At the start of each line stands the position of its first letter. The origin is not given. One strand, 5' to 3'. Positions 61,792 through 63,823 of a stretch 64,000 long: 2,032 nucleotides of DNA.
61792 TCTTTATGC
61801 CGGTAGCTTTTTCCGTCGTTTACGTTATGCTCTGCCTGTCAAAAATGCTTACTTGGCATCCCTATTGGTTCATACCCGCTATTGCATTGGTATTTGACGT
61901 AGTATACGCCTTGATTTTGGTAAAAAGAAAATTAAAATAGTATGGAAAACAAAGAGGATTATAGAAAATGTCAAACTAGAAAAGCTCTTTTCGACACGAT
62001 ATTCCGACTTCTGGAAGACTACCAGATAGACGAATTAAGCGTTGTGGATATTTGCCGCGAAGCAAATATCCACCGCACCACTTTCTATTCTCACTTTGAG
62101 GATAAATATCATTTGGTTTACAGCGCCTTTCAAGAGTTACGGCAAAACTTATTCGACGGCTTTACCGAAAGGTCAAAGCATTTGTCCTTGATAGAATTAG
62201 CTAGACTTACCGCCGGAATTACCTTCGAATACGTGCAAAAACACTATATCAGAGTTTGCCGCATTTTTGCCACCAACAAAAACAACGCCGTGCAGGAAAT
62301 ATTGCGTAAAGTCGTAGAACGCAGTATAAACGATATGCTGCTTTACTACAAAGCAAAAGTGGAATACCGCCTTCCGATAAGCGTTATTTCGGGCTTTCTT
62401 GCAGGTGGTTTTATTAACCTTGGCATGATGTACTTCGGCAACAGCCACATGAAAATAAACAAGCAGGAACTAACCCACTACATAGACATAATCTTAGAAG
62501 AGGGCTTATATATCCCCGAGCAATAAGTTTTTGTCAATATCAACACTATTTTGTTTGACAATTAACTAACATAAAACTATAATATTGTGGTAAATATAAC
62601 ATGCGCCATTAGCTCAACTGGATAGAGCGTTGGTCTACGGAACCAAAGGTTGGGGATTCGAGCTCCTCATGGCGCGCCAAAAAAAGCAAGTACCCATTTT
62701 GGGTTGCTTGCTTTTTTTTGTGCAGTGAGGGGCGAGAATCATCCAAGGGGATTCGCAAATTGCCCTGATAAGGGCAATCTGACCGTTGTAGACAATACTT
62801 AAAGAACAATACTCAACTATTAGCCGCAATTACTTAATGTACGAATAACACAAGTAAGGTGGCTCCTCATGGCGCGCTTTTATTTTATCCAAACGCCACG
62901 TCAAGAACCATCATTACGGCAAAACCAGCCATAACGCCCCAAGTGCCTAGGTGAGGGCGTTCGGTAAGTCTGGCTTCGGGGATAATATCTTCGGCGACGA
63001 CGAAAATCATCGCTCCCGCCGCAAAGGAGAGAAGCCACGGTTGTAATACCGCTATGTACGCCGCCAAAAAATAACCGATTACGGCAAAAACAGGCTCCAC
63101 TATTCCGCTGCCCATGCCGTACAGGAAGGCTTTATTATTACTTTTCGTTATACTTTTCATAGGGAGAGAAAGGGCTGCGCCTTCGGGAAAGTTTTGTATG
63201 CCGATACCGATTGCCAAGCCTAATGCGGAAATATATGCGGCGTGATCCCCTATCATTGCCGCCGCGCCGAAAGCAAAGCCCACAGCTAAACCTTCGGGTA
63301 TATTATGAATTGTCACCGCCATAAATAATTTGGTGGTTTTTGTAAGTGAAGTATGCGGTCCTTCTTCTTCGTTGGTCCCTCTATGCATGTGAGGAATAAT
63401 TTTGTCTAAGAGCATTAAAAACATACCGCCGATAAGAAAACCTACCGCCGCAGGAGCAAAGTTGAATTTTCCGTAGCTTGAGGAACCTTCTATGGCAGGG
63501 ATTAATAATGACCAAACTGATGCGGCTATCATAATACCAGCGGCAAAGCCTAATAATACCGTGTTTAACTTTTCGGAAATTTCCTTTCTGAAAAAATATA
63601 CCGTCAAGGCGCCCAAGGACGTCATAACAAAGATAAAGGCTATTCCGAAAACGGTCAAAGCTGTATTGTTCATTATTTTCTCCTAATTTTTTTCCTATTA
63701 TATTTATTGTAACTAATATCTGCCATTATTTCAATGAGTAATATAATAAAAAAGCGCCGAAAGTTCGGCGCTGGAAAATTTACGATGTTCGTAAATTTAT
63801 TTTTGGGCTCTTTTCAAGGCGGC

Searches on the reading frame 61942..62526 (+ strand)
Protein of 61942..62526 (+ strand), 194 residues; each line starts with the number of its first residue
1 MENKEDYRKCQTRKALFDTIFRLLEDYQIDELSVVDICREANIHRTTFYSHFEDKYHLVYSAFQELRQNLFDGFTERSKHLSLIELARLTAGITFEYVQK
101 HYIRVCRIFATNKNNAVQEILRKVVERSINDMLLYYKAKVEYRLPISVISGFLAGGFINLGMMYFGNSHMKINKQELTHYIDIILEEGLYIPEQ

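Call 22: search_protein_families(library=pfam, proteins=[window:61942-62526:+])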
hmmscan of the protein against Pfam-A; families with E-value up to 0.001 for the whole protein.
window:61942-62526:+ (194 aa): 1 family
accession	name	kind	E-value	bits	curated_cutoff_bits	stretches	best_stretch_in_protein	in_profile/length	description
PF00440.29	TetR_N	-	4.1e-06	26.9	24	1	18-59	3-44/47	Bacterial regulatory proteins, tetR family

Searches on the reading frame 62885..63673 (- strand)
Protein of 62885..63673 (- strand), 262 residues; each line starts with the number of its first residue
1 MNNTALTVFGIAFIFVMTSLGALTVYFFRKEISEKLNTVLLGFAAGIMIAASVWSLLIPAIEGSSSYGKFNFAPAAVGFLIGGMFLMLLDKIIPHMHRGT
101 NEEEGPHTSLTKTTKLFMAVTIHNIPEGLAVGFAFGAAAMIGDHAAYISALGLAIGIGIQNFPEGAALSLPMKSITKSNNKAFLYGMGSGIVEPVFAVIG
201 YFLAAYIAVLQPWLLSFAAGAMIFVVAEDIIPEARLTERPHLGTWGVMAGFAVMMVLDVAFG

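Call 22: search_protein_families(library=pfam, proteins=[window:62885-63673:-])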
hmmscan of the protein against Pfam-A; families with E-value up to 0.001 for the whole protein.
window:62885-63673:- (262 aa): 1 family
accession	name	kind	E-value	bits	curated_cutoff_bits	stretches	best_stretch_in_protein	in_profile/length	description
PF02535.28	Zip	-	3.5e-24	86.1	35.1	2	107-257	172-322/323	ZIP Zinc transporter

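Call 38: find_encoding_contigs(protein=window:62885-63673:-, flank=10000, max_places=4)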
Protein window:62885-63673:- (262 aa): 7 contigs read that carry it; 2 places shown.
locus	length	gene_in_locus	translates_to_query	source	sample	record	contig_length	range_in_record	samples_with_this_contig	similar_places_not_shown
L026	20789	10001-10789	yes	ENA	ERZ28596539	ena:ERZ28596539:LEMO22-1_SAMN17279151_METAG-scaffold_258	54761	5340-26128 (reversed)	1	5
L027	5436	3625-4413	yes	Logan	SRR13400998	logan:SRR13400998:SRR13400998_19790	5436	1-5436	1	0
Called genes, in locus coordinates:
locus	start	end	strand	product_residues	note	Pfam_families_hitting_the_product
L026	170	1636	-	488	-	PF14691:Fer4_20, PF00670:AdoHcyase_NAD (faint), PF13738:Pyr_redox_3 (faint), PF03486:HI0933_like (faint), PF07992:Pyr_redox_2, PF00070:Pyr_redox (weak), PF01593:Amino_oxidase (weak), PF13450:NAD_binding_8, +3 more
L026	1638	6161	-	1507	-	PF00310:GATase_2, PF04898:Glu_syn_central, PF01645:Glu_synthase, PF01493:GXGXG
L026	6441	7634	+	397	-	PF03951:Gln-synt_N, PF00120:Gln-synt_C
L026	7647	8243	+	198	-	PF03861:ANTAR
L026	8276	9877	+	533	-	PF01656:CbiA (weak), PF06418:CTP_synth_N, PF00117:GATase, PF07722:Peptidase_C26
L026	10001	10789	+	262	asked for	PF02535:Zip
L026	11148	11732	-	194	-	PF00440:TetR_N (weak)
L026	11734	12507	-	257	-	-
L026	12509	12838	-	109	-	PF03551:PadR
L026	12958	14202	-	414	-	-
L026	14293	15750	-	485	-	PF01546:Peptidase_M20, PF07687:M20_dimer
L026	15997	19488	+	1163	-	PF01855:POR_N, PF17147:PFOR_II, PF01558:POR, PF10371:EKR, PF12838:Fer4_7, PF13183:Fer4_8, PF13484:Fer4_16, PF02775:TPP_enzyme_C, +7 more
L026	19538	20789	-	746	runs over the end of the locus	PF19732:SpoIIE_N, PF07228:SpoIIE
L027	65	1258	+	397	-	PF03951:Gln-synt_N, PF00120:Gln-synt_C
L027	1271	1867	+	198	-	PF03861:ANTAR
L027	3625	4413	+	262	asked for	PF02535:Zip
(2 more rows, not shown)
